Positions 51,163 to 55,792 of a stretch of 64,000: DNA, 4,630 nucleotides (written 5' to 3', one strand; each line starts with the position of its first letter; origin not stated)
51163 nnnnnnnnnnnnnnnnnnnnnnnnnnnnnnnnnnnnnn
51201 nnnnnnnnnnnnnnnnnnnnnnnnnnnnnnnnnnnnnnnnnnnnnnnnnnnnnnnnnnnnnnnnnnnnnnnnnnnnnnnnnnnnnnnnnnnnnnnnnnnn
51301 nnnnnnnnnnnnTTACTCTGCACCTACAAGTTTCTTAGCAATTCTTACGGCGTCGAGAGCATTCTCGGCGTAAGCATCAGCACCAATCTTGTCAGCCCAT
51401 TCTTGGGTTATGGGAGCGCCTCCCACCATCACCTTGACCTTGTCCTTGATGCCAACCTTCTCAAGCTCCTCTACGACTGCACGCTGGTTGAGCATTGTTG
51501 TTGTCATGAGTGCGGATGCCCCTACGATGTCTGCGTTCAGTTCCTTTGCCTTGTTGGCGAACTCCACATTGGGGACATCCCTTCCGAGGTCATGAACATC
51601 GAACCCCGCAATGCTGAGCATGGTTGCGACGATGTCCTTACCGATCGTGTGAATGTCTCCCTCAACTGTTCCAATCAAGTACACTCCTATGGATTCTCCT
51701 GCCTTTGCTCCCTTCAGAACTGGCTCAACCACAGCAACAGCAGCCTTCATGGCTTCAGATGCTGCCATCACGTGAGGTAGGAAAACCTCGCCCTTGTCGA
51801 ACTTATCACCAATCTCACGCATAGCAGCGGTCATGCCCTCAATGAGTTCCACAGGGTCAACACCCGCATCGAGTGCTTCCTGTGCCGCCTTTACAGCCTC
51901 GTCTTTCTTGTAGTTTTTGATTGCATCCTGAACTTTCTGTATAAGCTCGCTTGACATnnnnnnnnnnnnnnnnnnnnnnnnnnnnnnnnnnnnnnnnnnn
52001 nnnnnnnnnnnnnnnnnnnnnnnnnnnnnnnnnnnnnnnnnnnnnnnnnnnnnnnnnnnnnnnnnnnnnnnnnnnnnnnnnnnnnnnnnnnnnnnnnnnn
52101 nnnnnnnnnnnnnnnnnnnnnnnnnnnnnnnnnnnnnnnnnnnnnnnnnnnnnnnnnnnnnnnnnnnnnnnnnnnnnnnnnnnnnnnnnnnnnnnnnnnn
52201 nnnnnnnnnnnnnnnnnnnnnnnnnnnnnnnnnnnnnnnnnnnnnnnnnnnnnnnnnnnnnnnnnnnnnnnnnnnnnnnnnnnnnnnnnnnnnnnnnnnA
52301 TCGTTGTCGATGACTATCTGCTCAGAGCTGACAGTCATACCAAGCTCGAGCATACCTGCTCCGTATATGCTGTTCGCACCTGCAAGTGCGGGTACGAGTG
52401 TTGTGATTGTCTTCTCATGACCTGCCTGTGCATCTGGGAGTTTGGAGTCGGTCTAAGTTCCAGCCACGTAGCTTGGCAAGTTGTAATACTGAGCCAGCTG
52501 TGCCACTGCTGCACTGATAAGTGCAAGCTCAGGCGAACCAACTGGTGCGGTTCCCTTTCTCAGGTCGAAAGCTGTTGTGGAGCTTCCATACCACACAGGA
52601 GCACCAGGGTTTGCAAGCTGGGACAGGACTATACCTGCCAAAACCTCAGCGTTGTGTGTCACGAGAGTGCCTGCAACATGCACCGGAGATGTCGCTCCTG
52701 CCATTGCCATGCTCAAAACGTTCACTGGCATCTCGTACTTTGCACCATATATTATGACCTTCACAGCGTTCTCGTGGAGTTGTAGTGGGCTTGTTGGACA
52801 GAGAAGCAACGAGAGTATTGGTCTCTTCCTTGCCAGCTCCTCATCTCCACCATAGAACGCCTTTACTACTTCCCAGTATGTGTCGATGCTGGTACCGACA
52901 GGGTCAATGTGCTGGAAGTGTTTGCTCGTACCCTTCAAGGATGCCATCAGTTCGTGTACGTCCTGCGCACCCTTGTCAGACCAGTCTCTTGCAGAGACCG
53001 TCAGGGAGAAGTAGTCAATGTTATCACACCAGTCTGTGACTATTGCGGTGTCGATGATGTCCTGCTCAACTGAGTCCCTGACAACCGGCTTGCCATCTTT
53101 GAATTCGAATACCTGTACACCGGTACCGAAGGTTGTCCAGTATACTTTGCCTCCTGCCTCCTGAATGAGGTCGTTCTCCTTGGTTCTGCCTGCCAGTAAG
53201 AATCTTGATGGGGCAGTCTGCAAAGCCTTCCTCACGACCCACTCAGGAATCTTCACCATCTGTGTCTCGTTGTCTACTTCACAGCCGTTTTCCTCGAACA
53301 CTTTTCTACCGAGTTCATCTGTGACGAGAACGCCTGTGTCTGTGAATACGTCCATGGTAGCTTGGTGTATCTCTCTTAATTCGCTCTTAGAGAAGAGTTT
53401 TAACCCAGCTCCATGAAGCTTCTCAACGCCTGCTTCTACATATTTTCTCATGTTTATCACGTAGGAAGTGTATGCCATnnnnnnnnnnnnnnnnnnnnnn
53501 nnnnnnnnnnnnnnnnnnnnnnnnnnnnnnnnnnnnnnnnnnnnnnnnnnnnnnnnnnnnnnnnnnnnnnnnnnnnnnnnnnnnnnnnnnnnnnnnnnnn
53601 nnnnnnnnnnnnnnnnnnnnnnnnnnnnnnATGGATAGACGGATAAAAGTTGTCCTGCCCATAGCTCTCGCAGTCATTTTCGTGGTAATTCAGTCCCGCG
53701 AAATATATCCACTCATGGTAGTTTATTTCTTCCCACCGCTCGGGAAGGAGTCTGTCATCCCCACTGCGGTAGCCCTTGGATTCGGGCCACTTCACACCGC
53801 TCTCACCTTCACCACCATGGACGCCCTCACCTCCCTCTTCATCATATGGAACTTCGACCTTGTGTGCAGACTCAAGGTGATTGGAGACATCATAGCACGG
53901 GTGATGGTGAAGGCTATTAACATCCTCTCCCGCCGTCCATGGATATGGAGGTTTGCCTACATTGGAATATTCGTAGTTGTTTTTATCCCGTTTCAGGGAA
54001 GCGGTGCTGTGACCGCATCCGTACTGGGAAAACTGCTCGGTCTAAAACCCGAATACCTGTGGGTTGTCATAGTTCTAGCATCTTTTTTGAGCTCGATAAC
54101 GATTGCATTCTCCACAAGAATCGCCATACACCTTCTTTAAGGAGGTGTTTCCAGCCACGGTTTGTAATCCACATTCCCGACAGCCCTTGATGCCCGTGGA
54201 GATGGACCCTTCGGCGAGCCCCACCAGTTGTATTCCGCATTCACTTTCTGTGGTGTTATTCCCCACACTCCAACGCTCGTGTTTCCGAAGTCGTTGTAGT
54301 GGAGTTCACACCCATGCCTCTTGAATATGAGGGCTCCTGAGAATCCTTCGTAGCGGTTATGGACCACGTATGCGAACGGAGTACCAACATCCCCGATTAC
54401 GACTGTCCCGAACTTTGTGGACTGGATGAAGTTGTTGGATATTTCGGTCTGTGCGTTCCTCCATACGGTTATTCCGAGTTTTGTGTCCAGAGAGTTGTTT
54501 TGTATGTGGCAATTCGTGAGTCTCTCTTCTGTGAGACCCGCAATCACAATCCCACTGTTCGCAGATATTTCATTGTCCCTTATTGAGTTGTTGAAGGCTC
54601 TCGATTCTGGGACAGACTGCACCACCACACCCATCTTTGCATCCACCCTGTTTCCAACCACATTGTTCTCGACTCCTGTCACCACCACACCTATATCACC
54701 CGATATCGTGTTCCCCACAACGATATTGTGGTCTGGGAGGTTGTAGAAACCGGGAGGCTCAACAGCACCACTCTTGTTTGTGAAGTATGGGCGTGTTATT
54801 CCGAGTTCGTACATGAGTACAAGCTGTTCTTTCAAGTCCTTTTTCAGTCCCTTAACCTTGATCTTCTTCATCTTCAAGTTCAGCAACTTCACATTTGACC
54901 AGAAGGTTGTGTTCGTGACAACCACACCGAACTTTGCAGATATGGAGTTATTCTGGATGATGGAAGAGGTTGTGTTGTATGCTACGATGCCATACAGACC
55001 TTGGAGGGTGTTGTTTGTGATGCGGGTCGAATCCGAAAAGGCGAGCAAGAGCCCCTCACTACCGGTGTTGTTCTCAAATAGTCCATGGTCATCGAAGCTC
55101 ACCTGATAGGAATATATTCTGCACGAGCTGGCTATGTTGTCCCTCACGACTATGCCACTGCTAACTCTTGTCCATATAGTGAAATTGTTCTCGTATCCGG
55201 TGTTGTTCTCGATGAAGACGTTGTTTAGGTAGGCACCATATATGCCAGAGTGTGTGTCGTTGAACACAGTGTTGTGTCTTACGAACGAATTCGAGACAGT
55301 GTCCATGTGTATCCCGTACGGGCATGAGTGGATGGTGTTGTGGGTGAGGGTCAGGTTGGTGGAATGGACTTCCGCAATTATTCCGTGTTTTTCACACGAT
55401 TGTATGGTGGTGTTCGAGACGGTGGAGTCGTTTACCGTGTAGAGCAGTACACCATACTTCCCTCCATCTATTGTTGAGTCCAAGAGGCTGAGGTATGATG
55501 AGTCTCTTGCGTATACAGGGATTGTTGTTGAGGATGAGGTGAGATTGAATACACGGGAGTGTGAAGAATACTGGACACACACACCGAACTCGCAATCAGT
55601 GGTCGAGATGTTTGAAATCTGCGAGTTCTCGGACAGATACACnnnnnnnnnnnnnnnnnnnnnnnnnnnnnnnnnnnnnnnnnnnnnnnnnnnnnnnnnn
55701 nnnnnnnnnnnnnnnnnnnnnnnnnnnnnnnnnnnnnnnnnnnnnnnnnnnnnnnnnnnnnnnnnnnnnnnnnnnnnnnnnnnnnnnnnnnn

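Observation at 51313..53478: Intact trimethylamine methyltransferase system (mttB with Pyl-site TAG, plus corrinoid protein mttC) in a window with no other methanogenesis genes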

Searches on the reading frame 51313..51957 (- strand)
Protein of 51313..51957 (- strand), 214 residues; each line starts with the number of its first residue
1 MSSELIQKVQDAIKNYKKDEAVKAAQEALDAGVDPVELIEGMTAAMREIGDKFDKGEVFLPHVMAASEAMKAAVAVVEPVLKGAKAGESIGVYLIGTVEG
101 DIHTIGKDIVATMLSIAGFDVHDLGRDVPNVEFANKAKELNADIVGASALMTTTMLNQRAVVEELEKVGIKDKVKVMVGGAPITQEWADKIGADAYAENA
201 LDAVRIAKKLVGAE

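Call 5: search_protein_families(library=pfam, proteins=[window:51313-51957:-])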
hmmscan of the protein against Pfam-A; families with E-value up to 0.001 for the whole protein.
window:51313-51957:- (214 aa): 2 families
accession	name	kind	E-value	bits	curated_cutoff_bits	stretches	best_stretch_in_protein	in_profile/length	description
PF02310.24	B12-binding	-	4.4e-28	98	32.1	1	94-204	4-120/121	B12 binding domain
PF02607.22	B12-binding_2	-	6.7e-21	74.7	23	1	6-77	2-73/74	B12 binding domain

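Call 6: search_protein_families(library=ncbifam, proteins=[window:51313-51957:-])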
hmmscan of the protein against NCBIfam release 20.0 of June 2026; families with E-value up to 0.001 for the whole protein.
window:51313-51957:- (214 aa): 15 families
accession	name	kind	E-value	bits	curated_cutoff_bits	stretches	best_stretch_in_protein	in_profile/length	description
TIGR02370.1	pyl_corrinoid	subfamily_domain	6.5e-76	254.1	215.3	1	8-203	1-197/197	methyltransferase cognate corrinoid protein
NF041607.1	dimeth_corrin_MtbC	equivalog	1.2e-74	250.3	350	1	10-210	2-202/203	dimethylamine corrinoid protein MtbC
NF047995.1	corrinoid_MtgC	exception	3.6e-59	199.8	310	1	3-212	2-214/215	glycine betaine-specific corrinoid protein MtgC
NF047996.1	corrin_MtgC_2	exception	2e-54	184.3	370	1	4-211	3-210/212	glycine betaine-specific corrinoid protein MtgC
NF040669.1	MtaC2_Meth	equivalog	1.4e-37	129.5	450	1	5-211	42-246/267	methanol--corrinoid protein MtaC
NF040655.1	MtaC_Meth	equivalog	4.2e-37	127.6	420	1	3-211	33-238/253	methanol--corrinoid protein MtaC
TIGR02082.1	metH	equivalog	8.7e-35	119.7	1010.85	1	15-211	656-858/1182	methionine synthase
NF007024.0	PRK09490.1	equivalog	3.7e-30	104.5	1497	1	24-204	680-869/1234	methionine synthase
NF002612.0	PRK02261.1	equivalog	3.2e-13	49.4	110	1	94-181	7-93/148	methylaspartate mutase subunit S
NF052385.1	Lys_5_6_beta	equivalog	4.4e-11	42.9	280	1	97-197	108-220/241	lysine 5,6-aminomutase subunit beta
NF052513.1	TransRegCarH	equivalog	7.7e-11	41.8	400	1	39-198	117-265/274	HTH-type transcriptional repressor CarH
TIGR01501.1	MthylAspMutase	equivalog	2.7e-10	40.1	135.8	1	94-181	5-91/134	methylaspartate mutase subunit S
TIGR00640.1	acid_CoA_mut_C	subfamily_domain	1.5e-08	34.7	57.45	1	97-181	9-92/132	methylmalonyl-CoA mutase C-terminal domain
NF040743.1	ornith_mutase_E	equivalog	7.9e-07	27.4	800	1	95-211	600-723/730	D-ornithine 4,5-aminomutase subunit OraE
NF006944.0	PRK09426.1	equivalog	6.4e-06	24.4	876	1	42-185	540-683/721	methylmalonyl-CoA mutase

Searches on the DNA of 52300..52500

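Call 49: search_rna_families(source=window, start=52300, end=52500, threshold=gathering, show_alignments=1)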
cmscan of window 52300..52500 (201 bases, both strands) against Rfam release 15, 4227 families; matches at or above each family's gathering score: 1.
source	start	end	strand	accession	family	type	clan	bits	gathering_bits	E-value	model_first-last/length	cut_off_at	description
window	52356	52455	-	RF02510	PYLIS_3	Cis-reg;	-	89.9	38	1.1e-19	1-100/100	no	Pyrrolysine insertion sequence mttB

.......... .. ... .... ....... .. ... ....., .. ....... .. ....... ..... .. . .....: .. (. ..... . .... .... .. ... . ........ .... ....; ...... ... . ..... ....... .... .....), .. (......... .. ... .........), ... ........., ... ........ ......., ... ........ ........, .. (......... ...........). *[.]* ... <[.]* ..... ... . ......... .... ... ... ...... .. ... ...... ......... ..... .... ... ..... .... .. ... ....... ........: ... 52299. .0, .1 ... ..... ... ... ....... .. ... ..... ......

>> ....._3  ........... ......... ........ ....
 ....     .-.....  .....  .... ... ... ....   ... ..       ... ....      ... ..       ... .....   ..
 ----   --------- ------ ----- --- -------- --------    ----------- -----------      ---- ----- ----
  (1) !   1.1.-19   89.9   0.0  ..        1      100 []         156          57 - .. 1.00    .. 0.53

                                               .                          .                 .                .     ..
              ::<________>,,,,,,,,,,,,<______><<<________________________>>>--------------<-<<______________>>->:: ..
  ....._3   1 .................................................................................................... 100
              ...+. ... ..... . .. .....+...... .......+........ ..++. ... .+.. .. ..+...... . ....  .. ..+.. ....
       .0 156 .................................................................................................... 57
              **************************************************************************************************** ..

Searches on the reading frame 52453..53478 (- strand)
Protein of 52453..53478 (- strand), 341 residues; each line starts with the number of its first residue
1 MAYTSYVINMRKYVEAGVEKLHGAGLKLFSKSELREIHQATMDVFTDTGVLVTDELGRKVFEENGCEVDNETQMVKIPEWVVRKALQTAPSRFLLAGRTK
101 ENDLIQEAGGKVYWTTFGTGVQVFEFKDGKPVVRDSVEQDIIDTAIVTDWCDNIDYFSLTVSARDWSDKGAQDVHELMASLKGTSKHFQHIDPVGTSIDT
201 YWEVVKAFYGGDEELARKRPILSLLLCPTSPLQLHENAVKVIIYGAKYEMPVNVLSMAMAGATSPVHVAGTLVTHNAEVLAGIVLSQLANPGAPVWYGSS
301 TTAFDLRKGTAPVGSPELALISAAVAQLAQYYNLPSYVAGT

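Call 10: find_encoding_contigs(protein=window:52453-53478:-, flank=10000, max_places=6)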
Protein window:52453-53478:- (341 aa): 3 contigs read that carry it; 3 places shown.
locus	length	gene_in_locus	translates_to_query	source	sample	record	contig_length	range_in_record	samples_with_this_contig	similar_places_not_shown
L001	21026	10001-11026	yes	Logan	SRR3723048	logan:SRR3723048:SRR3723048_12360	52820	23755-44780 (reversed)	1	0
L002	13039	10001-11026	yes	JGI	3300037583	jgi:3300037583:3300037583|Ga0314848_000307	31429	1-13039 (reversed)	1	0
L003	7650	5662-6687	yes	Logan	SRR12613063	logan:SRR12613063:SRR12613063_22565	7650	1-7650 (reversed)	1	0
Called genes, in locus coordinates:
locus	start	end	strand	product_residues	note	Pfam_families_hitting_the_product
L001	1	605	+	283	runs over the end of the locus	PF01116:F_bP_aldolase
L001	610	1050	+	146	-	-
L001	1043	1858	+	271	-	PF00459:Inositol_P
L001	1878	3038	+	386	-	PF00483:NTP_transferase, PF12804:NTP_transf_3 (weak), PF25084:LbH_EIF2B, PF25087:GMPPB_C, PF00132:Hexapep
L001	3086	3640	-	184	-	PF02441:Flavoprotein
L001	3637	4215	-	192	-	PF02525:Flavodoxin_2 (weak), PF03358:FMN_red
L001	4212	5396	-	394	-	PF00753:Lactamase_B, PF19583:ODP, PF00258:Flavodoxin_1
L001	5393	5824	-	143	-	PF06397:Desulfoferrod_N, PF01880:Desulfoferrodox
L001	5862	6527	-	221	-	PF08534:Redoxin, PF00578:AhpC-TSA, PF10417:1-cysPrx_C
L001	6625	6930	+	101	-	PF13404:HTH_AsnC-type, PF13412:HTH_24, PF08279:HTH_11 (weak)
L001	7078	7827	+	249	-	PF12708:Pect-lyase_RHGA_epim (faint)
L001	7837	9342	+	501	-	PF05048:NosD, PF13229:Beta_helix, PF05048:NosD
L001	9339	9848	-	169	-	PF06695:Sm_multidrug_ex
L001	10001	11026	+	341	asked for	PF06253:MTTB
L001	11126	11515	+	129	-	PF06253:MTTB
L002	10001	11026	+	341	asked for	PF06253:MTTB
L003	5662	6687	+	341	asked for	PF06253:MTTB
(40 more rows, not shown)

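Call 12: find_related_loci(query=window:52453-53478:-, collection=genome_contigs, flank=10000)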
Query window:52453-53478:- (341 aa) in genome_contigs; peptide patterns used: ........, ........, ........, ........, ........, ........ (x = any residue, [..] = any of these).
32 stretches matched a pattern; 14 encode a relative of the query (tblastn E <= 1e-3); 14 distinct loci.
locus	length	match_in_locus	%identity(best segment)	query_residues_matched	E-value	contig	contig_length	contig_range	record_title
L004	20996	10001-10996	74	10-341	2e-170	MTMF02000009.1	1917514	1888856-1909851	MAG: Candidatus Hydrothermarchaeum profundi isolate JdFR-18 NRA7_48_1_length_1917514_cov_72, whole genome shotgun sequen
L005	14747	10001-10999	62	10-341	4e-141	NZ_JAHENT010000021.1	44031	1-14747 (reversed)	MAG: Methanohalobium sp. isolate BinSanityLC-kmean-bin_14-bin_0-refined_8 c_000009524509, whole genome shotgun sequence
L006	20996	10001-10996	59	10-340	4e-138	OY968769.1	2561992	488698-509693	MAG: uncultured Methanomassiliicoccales archaeon isolate MFD00905.bin.2.112 genome assembly, chromosome: 1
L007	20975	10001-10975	61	17-340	3e-135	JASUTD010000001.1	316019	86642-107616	MAG: Candidatus Methanomethylophilaceae archaeon isolate DJKA99_ANT-F21_bin.33 scaffold_1, whole genome shotgun sequence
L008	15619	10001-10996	58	10-340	2e-134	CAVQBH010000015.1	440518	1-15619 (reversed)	MAG: uncultured Methanomassiliicoccales archaeon isolate MFD01476.bin.2.74 genome assembly, contig: contig_81672, whole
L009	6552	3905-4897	59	10-340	8e-134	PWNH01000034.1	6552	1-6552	MAG: Methanomassiliicoccaceae archaeon isolate CSSed10_308 CS-Sed10-C37392, whole genome shotgun sequence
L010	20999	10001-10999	58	9-340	1e-133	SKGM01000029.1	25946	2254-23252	MAG: Candidatus Methanomethylophilaceae archaeon isolate CSBr16_145 CSBr16-1155, whole genome shotgun sequence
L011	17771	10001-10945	34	21-340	8e-54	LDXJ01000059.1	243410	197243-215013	Peptococcaceae bacterium CEB3 CEB3_contig000059, whole genome shotgun sequence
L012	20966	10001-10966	33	16-339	2e-50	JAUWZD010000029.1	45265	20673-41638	MAG: Spirochaetales bacterium isolate CSMAG_2727 CSMAG_2727_k141_938169_length_45265_cov_12.8939, whole genome shotgun s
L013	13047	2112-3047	36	21-337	5e-52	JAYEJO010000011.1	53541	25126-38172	MAG: Candidatus Caldatribacteriota bacterium isolate MAG161 MAG161_11, whole genome shotgun sequence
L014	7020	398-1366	37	11-340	1e-49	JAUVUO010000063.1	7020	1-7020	MAG: Candidatus Omnitrophota bacterium isolate CSMAG_794 CSMAG_794_k127_742057_length_7020_cov_8.0000, whole genome shot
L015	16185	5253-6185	33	26-340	4e-49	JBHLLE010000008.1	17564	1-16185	MAG: Candidatus Hermodarchaeota archaeon isolate DZ1M.378 DZ1M.378@11734, whole genome shotgun sequence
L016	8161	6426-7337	30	27-337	3e-38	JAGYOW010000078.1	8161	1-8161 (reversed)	MAG: Desulfotignum sp. isolate M55B178 78, whole genome shotgun sequence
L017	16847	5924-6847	33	24-336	3e-48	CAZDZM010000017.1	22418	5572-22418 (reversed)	MAG TPA_asm: uncultured Candidatus Bathyarchaeia archaeon isolate binchicken_co124_290 genome assembly, contig: NODE_101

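Call 34: list_cluster_members(proteins=[window:52453-53478:-, window:51313-51957:-, window:50184-51260:-, window:47882-48439:+, window:15904-17328:+, window:18854-21178:+])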
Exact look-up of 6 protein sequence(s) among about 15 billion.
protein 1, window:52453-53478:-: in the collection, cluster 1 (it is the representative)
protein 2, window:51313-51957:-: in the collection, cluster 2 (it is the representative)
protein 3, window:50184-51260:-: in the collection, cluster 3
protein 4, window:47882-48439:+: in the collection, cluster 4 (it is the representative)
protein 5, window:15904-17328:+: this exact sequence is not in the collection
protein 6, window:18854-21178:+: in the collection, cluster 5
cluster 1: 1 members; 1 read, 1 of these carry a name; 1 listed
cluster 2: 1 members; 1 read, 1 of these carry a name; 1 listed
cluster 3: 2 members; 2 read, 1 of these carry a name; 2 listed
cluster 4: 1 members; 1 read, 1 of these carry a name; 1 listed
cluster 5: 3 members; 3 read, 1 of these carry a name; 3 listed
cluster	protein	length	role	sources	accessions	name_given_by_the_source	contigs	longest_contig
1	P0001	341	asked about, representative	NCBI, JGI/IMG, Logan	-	trimethylamine--corrinoid protein Co-methyltransferase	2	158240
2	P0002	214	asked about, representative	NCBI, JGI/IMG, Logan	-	trimethylamine corrinoid protein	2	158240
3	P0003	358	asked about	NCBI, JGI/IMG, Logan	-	-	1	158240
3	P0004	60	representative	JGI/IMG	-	uncharacterized membrane protein YedE/YeeE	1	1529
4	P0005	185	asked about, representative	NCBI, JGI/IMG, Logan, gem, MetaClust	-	\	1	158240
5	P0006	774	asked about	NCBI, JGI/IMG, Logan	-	-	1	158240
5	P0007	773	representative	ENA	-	-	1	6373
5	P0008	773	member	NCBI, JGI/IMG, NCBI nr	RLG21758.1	plasma-membrane proton-efflux P-type ATPase [Methanosarcinales archaeon] | MAG: plasma-membrane proton-efflux P-type ATPase [Methanosarcinales archaeon]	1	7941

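Call 43: find_homologous_proteins(query=window:52453-53478:-, max_evalue=1e-50)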
Query window:52453-53478:- (341 aa): 2201 proteins with E <= 1e-50 among 5954 candidates; the best 120 are listed.
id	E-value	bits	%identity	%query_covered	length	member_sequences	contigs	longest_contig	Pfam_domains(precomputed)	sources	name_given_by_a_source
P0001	3.2e-226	768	100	100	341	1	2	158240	PF06253.17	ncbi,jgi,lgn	jgi:trimethylamine--corrinoid protein Co-methyltransferase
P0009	5.2e-182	623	81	97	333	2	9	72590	PF06253.17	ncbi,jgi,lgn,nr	ncbi:MAG: Trimethylamine methyltransferase [Euryarchaeota archaeon 55_53]|nr:MAG: Trimethylamine met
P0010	3.9e-161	554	74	97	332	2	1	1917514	PF06253.17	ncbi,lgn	-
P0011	3.4e-155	535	72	97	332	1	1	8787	PF06253.17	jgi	jgi:trimethylamine--corrinoid protein Co-methyltransferase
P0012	1.4e-139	483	66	96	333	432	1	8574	PF06253.17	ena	-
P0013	3.4e-138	479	65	96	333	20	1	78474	PF06253.17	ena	-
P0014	4.4e-134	465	63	97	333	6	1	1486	PF06253.17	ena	-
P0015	2.2e-132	460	62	95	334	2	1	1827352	PF06253.17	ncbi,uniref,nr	ncbi:Glycine betaine methyltransferase [Methanimicrococcus stummii]|uniref:[trimethylamine--corrinoi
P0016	1.1e-131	457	62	97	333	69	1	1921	PF06253.17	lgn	-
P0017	1.7e-131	457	62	95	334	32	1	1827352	PF06253.17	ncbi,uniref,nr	ncbi:Glycine betaine methyltransferase [Methanimicrococcus stummii]|uniref:[trimethylamine--corrinoi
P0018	7.8e-131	455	62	97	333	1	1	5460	PF06253.17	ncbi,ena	-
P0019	8.5e-131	455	61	97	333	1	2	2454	PF06253.17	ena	-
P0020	1.4e-130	454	61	97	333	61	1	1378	PF06253.17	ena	-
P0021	1.5e-130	454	62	97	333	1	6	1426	PF06253.17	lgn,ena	-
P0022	6.3e-130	452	61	96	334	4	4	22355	PF06253.17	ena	-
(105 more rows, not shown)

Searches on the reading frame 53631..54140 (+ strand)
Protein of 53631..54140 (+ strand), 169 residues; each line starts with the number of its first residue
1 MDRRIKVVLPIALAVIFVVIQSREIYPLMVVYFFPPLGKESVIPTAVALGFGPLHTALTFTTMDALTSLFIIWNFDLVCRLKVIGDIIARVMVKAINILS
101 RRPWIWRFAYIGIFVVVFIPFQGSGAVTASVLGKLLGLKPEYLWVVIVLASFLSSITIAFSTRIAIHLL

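Call 5: search_protein_families(library=pfam, proteins=[window:53631-54140:+])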
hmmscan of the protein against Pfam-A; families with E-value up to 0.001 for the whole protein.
window:53631-54140:+ (169 aa): 1 family
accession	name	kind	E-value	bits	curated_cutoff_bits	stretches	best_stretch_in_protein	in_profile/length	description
PF06695.16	Sm_multidrug_ex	-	1.1e-10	42.6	30.7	1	42-155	5-119/121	Putative small multi-drug export protein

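Call 6: search_protein_families(library=ncbifam, proteins=[window:53631-54140:+])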
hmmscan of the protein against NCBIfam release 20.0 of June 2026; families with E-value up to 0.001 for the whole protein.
window:53631-54140:+ (169 aa): 0 families

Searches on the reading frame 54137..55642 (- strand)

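Call 5: search_protein_families(library=pfam, proteins=[window:54137-55642:-])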
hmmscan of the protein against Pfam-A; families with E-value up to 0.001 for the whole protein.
window:54137-55642:- (501 aa): 2 families
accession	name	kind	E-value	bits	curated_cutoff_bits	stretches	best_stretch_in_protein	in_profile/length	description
PF05048.19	NosD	-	3e-26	92.6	23.6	3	4-125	46-168/212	Periplasmic copper-binding protein (NosD)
PF13229.12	Beta_helix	-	5.6e-26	91.5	25.9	3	63-234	1-158/158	Right handed beta helix region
